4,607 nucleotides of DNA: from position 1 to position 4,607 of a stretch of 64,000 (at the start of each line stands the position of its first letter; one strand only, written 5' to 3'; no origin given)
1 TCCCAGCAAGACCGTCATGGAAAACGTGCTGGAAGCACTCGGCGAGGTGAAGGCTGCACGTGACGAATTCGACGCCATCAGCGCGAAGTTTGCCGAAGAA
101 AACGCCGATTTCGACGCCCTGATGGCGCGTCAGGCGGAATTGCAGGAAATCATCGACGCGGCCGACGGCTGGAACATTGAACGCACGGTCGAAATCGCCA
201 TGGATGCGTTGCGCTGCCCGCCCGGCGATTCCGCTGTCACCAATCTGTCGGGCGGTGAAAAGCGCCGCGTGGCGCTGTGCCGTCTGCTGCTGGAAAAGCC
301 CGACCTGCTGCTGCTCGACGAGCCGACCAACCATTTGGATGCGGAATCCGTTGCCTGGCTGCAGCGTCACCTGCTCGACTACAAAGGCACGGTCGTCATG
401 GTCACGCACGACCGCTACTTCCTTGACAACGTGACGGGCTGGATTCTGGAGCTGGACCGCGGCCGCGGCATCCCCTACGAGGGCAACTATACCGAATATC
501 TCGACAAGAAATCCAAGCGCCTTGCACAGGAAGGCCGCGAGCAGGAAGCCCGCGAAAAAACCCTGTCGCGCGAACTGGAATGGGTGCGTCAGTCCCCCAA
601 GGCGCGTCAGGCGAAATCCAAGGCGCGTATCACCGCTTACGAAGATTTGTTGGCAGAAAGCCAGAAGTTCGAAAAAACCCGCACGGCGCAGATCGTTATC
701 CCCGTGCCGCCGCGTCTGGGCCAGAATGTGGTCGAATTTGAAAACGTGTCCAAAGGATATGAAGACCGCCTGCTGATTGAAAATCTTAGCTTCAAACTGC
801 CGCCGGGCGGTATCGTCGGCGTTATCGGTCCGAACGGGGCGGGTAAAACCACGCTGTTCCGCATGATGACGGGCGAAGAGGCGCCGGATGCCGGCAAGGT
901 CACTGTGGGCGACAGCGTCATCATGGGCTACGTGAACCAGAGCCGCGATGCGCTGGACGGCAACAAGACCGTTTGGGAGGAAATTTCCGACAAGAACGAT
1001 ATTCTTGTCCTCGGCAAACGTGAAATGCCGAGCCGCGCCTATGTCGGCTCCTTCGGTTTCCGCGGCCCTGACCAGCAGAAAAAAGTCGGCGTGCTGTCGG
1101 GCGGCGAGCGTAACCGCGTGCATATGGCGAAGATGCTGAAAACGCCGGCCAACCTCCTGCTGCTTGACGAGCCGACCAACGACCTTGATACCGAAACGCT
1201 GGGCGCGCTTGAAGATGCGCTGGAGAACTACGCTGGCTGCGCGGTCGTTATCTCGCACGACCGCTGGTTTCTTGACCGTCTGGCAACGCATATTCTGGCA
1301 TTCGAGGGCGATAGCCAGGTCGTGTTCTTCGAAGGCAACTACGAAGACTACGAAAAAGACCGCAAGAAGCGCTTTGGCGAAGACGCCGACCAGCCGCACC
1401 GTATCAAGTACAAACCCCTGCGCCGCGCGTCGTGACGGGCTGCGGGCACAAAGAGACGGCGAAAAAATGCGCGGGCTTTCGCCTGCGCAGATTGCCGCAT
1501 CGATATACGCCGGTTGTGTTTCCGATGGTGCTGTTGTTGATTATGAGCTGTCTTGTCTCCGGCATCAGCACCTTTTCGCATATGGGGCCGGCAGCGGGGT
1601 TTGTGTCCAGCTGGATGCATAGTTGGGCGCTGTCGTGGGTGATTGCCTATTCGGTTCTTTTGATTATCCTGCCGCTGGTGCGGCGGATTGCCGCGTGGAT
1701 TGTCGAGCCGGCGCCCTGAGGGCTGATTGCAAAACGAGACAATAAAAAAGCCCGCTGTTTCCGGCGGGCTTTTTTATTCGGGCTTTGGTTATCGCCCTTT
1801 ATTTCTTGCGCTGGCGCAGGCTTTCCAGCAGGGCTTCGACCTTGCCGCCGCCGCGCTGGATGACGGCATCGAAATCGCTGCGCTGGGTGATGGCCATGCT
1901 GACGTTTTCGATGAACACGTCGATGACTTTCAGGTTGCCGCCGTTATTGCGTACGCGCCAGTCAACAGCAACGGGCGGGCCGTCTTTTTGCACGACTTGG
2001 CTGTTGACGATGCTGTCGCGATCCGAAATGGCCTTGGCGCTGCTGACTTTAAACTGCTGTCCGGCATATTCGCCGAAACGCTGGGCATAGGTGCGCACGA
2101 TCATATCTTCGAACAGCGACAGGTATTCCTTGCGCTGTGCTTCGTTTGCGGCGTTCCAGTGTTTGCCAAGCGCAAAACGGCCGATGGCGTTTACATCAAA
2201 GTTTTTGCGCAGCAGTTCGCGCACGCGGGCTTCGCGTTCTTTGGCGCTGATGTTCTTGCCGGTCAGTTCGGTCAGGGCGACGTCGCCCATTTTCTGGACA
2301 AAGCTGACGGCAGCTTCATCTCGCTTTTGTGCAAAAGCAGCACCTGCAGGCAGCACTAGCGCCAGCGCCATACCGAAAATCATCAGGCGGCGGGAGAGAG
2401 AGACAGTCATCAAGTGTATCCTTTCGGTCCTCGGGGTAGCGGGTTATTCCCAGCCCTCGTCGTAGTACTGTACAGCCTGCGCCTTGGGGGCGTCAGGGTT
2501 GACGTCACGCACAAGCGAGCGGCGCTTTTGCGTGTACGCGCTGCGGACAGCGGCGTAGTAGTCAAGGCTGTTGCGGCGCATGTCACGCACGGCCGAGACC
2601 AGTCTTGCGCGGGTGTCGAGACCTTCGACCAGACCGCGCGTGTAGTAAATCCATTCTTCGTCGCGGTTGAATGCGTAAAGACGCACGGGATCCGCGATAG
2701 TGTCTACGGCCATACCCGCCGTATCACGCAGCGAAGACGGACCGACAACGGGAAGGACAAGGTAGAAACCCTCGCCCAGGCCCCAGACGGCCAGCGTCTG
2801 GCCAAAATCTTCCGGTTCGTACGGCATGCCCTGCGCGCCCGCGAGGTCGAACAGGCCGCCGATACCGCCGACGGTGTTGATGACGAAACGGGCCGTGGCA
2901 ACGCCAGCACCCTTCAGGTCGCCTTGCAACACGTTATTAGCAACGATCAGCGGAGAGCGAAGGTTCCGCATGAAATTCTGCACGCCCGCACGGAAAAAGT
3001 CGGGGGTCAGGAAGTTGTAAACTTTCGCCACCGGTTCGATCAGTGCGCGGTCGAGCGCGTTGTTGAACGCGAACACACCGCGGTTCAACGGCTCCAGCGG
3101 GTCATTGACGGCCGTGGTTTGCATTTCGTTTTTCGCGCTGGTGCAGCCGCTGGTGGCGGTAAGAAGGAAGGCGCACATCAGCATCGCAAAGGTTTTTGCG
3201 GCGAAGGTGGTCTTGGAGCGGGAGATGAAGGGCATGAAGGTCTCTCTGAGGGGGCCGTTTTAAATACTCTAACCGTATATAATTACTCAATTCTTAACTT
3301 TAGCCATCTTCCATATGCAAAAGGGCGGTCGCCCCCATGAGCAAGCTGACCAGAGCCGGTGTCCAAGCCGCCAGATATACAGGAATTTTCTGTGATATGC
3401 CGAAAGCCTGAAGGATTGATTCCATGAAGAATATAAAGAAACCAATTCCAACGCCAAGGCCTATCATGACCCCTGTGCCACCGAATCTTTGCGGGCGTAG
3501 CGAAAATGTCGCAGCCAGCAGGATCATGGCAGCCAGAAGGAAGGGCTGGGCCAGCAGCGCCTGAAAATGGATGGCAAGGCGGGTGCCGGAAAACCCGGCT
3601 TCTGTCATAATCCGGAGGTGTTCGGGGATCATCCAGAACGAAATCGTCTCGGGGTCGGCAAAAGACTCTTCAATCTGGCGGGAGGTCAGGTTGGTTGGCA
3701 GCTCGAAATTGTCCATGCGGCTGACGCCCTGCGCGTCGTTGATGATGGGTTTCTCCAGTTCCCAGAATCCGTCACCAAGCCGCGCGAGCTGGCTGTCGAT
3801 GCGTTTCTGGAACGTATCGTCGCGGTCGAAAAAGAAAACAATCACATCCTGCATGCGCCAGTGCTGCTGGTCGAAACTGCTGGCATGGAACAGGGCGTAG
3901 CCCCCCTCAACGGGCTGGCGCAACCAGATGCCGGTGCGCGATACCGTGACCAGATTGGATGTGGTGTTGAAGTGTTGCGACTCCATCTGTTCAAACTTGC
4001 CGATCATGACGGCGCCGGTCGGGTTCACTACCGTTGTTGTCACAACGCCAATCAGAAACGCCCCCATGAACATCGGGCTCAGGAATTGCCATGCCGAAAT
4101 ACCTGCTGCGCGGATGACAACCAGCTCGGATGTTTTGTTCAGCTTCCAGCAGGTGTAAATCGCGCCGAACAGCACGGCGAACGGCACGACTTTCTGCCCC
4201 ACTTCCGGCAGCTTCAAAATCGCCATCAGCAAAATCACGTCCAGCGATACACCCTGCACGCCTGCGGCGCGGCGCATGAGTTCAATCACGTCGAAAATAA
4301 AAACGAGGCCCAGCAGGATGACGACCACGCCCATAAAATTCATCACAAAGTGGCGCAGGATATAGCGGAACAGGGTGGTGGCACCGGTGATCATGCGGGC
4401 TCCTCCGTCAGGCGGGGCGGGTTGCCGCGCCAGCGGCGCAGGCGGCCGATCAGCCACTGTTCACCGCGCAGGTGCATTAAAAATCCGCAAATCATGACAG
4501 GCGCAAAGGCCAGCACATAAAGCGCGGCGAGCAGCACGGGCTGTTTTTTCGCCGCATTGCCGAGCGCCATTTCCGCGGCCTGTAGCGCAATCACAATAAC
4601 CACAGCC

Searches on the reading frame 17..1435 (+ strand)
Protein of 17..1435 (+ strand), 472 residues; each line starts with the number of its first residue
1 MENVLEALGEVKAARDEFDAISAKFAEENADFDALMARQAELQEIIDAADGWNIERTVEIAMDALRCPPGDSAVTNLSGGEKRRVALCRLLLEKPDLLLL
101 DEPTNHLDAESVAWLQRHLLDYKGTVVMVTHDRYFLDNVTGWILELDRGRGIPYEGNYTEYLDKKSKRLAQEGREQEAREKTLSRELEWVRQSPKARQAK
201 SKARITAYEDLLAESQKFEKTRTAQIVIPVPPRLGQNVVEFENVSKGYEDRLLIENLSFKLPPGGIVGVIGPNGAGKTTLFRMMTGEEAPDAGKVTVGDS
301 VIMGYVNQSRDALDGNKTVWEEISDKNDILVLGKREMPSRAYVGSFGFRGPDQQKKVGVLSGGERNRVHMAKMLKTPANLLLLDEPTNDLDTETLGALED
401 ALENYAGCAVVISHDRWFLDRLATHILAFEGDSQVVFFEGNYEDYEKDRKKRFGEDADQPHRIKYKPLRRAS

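Call 70: search_protein_families(library=pfam, proteins=[window:17-1435:+], max_evalue=0.00001)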
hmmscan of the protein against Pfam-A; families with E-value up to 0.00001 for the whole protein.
window:17-1435:+ (472 aa): 4 families
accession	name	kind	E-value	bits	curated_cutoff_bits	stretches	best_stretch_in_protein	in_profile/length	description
PF00005.33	ABC_tran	-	5e-38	131.2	25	2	255-388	2-137/137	ABC transporter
PF12848.13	ABC_tran_Xtn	-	8.5e-13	48.7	25.9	1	144-214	1-71/85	ABC transporter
PF13304.12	AAA_21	-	8.1e-11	43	27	0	76-137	237-304/304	AAA domain, putative AbiEii toxin, Type IV TA system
PF02463.25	SMC_N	-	3.1e-07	30.5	40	0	359-420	136-203/220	RecF/RecN/SMC N terminal domain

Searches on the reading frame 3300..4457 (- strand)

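Call 70: search_protein_families(library=pfam, proteins=[window:3300-4457:-], max_evalue=0.00001)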
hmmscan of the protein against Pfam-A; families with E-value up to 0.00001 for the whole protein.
window:3300-4457:- (385 aa): 1 family
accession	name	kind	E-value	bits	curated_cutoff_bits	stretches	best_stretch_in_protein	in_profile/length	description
PF03739.19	LptF_LptG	-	2.2e-62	211.6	27.9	1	31-379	1-351/353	Lipopolysaccharide export system permease LptF/LptG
